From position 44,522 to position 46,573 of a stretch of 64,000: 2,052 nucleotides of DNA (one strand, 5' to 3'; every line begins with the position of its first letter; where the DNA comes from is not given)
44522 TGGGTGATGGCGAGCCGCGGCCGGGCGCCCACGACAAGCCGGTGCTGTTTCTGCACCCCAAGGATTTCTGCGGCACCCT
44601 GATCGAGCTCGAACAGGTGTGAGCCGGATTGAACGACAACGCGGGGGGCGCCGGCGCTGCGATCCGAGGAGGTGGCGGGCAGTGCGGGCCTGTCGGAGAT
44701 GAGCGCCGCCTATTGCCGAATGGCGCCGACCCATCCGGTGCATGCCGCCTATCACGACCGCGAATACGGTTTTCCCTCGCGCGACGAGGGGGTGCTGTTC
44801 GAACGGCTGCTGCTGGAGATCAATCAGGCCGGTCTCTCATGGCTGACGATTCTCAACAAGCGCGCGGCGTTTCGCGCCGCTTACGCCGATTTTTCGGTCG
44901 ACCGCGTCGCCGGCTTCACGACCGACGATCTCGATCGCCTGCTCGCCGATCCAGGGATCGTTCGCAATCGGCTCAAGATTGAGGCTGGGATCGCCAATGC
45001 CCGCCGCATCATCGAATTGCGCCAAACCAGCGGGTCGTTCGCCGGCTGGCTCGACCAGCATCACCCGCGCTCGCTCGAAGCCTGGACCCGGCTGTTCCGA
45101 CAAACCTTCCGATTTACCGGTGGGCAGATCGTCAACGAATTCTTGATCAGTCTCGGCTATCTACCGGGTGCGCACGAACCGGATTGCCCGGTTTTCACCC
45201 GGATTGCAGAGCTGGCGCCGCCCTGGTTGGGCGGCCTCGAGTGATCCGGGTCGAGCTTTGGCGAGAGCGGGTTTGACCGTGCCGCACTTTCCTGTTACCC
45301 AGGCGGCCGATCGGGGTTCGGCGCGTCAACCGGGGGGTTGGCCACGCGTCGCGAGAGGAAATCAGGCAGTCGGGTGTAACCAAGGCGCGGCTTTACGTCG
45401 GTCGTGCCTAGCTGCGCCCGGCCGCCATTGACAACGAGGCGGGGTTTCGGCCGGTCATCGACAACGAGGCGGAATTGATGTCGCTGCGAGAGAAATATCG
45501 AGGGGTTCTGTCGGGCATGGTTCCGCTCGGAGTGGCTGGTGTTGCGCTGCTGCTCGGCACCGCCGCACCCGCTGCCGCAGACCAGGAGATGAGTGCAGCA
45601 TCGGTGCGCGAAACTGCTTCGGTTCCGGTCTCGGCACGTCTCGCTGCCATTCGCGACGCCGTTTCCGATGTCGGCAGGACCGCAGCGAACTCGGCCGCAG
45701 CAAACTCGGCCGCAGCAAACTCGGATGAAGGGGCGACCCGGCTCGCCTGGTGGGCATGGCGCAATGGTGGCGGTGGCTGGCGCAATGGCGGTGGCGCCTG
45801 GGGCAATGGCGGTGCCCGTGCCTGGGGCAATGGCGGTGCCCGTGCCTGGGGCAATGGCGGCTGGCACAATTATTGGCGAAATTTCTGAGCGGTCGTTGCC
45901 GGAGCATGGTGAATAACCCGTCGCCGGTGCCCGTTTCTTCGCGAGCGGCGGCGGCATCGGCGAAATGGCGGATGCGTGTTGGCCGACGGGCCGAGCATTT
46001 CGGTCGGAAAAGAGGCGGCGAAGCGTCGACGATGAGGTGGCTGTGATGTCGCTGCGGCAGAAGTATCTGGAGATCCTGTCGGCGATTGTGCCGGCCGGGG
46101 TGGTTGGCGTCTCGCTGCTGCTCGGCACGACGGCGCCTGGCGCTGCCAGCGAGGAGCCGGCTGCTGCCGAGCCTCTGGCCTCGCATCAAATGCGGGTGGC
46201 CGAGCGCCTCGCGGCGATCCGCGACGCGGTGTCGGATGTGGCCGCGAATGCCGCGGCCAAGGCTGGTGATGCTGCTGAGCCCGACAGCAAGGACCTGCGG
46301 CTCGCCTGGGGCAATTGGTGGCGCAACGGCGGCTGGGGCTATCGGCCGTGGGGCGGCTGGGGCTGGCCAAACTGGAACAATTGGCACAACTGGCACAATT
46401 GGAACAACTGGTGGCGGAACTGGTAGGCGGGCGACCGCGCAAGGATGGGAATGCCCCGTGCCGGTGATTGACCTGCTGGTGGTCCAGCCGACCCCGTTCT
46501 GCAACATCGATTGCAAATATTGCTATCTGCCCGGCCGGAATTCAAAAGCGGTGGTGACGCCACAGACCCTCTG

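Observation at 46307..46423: The A2 core is about one-third tryptophan, with five back-to-back W-x-N triads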

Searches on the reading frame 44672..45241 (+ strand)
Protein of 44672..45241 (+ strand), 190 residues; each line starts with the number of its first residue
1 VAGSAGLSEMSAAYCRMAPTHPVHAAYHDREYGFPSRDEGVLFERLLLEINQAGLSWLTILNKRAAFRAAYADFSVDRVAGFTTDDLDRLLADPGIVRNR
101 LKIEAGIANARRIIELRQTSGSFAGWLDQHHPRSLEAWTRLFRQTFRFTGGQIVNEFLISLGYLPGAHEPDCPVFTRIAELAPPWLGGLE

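Call 4: search_protein_families(library=ncbifam, proteins=[window:44672-45241:+], max_evalue=0.01)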
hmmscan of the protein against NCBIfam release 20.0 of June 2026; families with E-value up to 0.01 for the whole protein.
window:44672-45241:+ (190 aa): 2 families
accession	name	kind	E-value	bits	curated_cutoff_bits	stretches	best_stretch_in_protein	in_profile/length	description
TIGR00624.1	tag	subfamily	4.7e-35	120.9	232.5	1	15-120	3-108/179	DNA-3-methyladenine glycosylase I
NF007678.0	PRK10353.1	equivalog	9.3e-28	96.9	349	1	15-126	4-115/189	DNA-3-methyladenine glycosylase I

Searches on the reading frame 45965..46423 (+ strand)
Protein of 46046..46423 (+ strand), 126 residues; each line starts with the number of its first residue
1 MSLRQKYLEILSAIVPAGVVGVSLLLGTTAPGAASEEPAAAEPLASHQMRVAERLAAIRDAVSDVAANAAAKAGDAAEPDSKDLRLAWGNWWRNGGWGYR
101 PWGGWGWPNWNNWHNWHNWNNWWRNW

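Call 4: search_protein_families(library=ncbifam, proteins=[window:46047-46423:+], max_evalue=0.01)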
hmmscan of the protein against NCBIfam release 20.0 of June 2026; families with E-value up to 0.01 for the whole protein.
window:46047-46423:+ (125 aa): 0 families

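Call 10: search_protein_families(library=ncbifam, proteins=[window:46046-46423:+, window:45965-46423:+], max_evalue=10)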
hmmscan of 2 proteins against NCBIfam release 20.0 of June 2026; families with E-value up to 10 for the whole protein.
window:46046-46423:+ (126 aa): 0 families

window:45965-46423:+ (153 aa): 0 families

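Call 12: find_homologous_proteins(query=window:46046-46423:+, max_evalue=0.01)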
Query window:46046-46423:+ (126 aa): 755 proteins with E <= 0.01 among 857 candidates; the best 120 are listed.
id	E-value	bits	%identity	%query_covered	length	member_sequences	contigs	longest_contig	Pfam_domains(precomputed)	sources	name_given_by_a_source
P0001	1.5e-78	280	100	100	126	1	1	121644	-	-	-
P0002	1.3e-67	244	86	94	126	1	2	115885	-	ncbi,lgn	ncbi:MAG: hypothetical protein ACREE2_00385 [Stellaceae bacterium]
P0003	1.3e-56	209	77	88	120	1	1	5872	-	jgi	jgi:hypothetical protein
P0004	2.2e-56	208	75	94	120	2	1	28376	-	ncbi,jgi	ncbi:MAG TPA: hypothetical protein VGM07_22525 [Stellaceae bacterium]|jgi:hypothetical protein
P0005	3.0e-54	201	74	88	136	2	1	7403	-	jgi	jgi:hypothetical protein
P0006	2.4e-53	198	75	79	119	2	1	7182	-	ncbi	ncbi:MAG: hypothetical protein ACREE9_13800 [Stellaceae bacterium]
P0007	6.7e-53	197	68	69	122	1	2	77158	-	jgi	jgi:hypothetical protein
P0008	1.5e-52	195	72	87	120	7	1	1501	-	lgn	-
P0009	4.2e-52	194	67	69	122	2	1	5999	-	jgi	jgi:hypothetical protein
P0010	5.8e-52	194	66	69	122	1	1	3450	-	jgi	jgi:hypothetical protein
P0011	6.9e-52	193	70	88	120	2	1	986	-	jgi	jgi:hypothetical protein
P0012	5.1e-51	190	71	87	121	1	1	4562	-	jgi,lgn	jgi:hypothetical protein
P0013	7.4e-51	190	69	87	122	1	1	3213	-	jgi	jgi:hypothetical protein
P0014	1.1e-50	189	60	84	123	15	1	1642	-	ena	-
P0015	3.5e-50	188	66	87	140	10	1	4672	-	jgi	jgi:hypothetical protein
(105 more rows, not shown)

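Call 25: search_protein_families(library=pfam, proteins=[window:46046-46423:+], max_evalue=1)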
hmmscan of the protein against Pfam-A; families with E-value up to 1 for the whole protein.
window:46046-46423:+ (126 aa): 0 families

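Call 43: search_protein_representatives(protein=window:46046-46423:+)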
Query: 126 residues. Proteins with E-value up to 0.001 (for the whole library): 188; up to 1e-10: 74; up to 1e-30: 3. The best 150 are listed.
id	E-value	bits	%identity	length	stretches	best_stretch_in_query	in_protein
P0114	4.3e-42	159.8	68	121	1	1-126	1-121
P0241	5.2e-41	156.3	67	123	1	1-126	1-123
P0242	7.0e-37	142.9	67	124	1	1-126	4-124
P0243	9.3e-30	119.8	57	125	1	1-126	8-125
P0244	1.3e-28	116.1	65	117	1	1-126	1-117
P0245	8.1e-28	113.5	57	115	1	1-126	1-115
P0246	2.0e-27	112.2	56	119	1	1-126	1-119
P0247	4.4e-24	101.4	58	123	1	1-126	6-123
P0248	2.3e-23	99.1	61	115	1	5-126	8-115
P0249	2.6e-23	98.9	57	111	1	1-119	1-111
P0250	7.6e-23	97.4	62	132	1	1-126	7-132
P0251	7.5e-21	90.9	54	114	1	1-126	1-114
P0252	3.0e-20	88.9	53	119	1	1-126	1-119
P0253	1.4e-19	86.7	65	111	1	58-126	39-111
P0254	4.6e-19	85.1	60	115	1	15-116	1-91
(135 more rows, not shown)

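Call 55: search_protein_families(library=ncbifam, alignment_id=A2, max_evalue=0.01)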
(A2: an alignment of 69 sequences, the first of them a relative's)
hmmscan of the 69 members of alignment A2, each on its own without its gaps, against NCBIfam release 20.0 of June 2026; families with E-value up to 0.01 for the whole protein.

A. member 1, P0001 (126 aa): 0 families

B. families by the number of members that match (of 69 scanned): 3 families
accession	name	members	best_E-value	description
TIGR04260.1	Cyano_gly_rpt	11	6.6e-06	GrrA/OscA1 family cyclophane-containing rSAM-modified RiPP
NF038083.1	CU044_5270_fam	1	0.0057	CU044_5270 family protein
TIGR03195.1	4hydrxCoA_B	1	0.0075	4-hydroxybenzoyl-CoA reductase subunit beta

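Call 56: search_protein_families(library=ncbifam, alignment_id=A3, max_evalue=0.01)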
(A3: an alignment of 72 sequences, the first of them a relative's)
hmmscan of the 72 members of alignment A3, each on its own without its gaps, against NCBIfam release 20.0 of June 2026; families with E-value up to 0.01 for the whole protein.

A. member 1, P0242 (124 aa): 2 families
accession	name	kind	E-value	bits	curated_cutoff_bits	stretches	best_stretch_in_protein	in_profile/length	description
TIGR04260.1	Cyano_gly_rpt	equivalog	1.1e-06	29.1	31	1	26-121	11-107/118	GrrA/OscA1 family cyclophane-containing rSAM-modified RiPP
NF038083.1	CU044_5270_fam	subfamily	0.0044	16.9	100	1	16-79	38-99/284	CU044_5270 family protein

B. families by the number of members that match (of 72 scanned): 3 families
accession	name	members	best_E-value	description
TIGR04260.1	Cyano_gly_rpt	48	5.4e-17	GrrA/OscA1 family cyclophane-containing rSAM-modified RiPP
NF038083.1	CU044_5270_fam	1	0.0044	CU044_5270 family protein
NF041470.1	sec_prot_XpsN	1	0.0083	type II secretion system protein XpsN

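Call 58: find_homologous_proteins(query=A3, max_evalue=0.001)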
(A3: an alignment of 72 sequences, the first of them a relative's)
Query A3 (72 sequences) (124 aa, profile of the alignment): 978 proteins with E <= 0.001 among 8000 candidates; the best 120 are listed.
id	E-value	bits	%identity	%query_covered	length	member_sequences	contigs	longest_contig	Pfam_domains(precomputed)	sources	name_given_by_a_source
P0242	9.8e-39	150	100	100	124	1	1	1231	-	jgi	jgi:rSAM-associated Gly-rich repeat protein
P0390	9.0e-38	147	69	98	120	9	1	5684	-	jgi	jgi:hypothetical protein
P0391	2.2e-37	146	64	98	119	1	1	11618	-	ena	-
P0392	3.2e-37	145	63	98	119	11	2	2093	-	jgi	jgi:rSAM-associated Gly-rich repeat protein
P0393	4.5e-37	145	61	98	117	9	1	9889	-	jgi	jgi:hypothetical protein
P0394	5.6e-37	145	69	98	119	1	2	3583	-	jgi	jgi:hypothetical protein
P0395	6.2e-37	145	71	79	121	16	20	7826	-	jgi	-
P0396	8.9e-37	144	73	98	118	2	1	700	-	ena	-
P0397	9.3e-37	144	69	98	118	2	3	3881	-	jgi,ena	jgi:hypothetical protein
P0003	9.5e-37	144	68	86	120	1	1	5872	-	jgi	jgi:hypothetical protein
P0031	1.1e-36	144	68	65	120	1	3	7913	-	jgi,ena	jgi:hypothetical protein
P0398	1.3e-36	143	69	65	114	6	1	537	-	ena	-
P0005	1.3e-36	143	66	89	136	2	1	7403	-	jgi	jgi:hypothetical protein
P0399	1.3e-36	143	65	65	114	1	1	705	-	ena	-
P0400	2.2e-36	143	65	98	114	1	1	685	-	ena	-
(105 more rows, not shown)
